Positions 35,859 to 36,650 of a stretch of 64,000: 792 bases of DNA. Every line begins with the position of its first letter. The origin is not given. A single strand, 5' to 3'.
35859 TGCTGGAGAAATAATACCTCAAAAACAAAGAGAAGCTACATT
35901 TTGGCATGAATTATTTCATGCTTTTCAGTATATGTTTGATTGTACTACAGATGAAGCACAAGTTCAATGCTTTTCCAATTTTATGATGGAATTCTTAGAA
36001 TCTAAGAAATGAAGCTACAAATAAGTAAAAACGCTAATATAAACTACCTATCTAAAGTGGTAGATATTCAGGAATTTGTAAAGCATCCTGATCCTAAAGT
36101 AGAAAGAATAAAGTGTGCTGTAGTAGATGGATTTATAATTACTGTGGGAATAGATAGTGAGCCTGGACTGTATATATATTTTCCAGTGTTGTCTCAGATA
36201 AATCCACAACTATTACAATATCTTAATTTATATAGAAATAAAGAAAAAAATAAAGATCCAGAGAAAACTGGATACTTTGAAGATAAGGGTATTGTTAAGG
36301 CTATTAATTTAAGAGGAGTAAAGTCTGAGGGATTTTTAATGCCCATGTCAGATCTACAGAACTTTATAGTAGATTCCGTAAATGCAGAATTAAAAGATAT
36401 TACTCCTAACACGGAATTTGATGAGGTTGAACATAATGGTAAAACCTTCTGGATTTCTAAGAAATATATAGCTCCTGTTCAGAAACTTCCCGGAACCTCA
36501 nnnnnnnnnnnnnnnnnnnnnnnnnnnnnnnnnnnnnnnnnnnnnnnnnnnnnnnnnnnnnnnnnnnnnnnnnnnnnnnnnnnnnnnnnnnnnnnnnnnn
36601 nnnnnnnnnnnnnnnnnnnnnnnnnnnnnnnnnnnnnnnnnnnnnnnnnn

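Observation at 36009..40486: RNA repair pair (Rnl2-like RNA ligase + polynucleotide kinase-phosphatase) flanking a sigma factor and vWA protein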

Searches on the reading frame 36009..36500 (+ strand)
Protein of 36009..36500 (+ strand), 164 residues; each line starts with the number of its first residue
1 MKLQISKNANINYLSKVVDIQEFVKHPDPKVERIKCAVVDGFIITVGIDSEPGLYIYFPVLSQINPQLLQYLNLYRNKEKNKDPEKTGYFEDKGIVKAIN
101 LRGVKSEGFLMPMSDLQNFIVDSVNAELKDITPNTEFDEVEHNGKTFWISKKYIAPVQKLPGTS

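Call 79: search_protein_families(library=pfam, proteins=[window:36009-36500:+], max_evalue=10)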
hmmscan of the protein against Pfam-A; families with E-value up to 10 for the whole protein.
window:36009-36500:+ (164 aa): 0 families
